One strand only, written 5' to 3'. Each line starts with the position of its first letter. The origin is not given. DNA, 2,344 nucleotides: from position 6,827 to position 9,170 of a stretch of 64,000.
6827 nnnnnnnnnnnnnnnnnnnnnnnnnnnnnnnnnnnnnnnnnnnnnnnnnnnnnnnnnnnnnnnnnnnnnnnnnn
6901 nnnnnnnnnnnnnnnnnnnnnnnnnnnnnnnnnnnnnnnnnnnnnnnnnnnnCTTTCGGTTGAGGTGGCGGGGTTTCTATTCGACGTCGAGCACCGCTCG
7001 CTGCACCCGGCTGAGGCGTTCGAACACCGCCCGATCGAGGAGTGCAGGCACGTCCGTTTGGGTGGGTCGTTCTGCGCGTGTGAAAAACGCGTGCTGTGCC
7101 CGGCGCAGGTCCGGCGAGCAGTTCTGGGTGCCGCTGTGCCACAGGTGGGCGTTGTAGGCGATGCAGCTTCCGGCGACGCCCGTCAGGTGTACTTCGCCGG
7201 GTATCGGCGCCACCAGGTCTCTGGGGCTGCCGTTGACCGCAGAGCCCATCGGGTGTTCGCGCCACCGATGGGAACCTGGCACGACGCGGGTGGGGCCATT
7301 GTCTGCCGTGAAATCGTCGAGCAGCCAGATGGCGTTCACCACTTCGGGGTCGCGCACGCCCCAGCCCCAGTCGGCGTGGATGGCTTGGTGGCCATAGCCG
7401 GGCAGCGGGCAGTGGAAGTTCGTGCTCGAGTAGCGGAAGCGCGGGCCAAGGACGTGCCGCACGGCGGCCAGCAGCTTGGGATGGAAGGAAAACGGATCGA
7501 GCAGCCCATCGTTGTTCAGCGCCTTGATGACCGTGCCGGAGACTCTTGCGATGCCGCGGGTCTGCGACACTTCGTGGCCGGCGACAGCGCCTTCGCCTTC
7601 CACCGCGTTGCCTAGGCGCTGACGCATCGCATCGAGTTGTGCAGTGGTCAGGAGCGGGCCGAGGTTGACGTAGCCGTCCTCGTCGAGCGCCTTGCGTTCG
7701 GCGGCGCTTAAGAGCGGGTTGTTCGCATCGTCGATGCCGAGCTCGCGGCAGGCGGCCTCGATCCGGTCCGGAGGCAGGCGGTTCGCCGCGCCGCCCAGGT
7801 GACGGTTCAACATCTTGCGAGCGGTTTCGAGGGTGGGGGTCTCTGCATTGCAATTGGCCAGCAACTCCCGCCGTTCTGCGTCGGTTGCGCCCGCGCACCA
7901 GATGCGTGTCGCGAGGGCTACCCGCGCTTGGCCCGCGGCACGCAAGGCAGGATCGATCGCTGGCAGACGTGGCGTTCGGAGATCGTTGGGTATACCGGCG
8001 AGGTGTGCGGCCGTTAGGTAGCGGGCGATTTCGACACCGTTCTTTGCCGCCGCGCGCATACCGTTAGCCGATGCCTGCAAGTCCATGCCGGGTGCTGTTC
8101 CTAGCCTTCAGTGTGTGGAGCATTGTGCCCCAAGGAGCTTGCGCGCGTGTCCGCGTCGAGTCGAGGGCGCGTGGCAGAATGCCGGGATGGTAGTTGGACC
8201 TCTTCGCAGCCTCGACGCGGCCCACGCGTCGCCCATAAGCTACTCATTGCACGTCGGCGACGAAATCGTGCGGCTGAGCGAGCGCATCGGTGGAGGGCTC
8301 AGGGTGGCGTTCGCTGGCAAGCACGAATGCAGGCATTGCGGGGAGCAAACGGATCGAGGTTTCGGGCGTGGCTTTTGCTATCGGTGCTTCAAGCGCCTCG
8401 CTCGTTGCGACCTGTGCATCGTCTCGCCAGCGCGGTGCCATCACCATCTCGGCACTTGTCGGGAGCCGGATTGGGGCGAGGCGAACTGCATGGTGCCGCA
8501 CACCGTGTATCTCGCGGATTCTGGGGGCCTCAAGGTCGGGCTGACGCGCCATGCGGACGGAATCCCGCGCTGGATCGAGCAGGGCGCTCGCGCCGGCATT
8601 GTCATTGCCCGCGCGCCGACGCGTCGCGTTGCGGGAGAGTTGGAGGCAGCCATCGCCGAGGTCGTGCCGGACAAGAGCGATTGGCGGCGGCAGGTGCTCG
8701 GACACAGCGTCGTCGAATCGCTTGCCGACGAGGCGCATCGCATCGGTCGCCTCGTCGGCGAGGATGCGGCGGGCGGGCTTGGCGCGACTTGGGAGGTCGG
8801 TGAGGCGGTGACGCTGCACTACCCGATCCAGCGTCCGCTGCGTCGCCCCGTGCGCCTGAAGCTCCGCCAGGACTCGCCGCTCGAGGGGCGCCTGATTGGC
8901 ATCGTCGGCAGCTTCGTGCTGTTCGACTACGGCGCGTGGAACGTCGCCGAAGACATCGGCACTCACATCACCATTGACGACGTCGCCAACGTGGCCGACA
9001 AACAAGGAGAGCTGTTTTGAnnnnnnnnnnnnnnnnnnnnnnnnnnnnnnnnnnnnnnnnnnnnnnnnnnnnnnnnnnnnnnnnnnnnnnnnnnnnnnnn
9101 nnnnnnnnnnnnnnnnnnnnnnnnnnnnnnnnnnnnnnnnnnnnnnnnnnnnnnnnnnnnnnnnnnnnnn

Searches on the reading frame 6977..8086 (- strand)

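Call 28: search_protein_families(library=pfam, proteins=[window:6977-8086:-], max_evalue=0.0001)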
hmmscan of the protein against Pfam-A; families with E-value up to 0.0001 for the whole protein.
window:6977-8086:- (369 aa): 1 family
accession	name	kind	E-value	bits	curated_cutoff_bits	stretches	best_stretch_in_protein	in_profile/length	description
PF05721.19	PhyH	-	1.1e-24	88.3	22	1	135-330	2-213/213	Phytanoyl-CoA dioxygenase (PhyH)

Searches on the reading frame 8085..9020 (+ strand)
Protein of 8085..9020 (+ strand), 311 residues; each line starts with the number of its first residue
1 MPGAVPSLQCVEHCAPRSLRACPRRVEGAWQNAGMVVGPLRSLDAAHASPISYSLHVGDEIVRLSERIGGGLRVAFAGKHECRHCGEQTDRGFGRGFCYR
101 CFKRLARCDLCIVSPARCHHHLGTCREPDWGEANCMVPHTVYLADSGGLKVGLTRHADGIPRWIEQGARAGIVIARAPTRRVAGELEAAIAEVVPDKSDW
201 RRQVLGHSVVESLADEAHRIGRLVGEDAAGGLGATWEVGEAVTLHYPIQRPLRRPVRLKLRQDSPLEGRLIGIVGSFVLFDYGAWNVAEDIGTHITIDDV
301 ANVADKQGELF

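Call 28: search_protein_families(library=pfam, proteins=[window:8085-9020:+], max_evalue=0.0001)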
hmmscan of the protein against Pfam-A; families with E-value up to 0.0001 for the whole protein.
window:8085-9020:+ (311 aa): 1 family
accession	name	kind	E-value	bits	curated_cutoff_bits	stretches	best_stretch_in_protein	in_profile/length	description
PF10977.13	DUF2797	-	1.1e-62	212.3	25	1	72-289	4-221/227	Protein of unknown function (DUF2797)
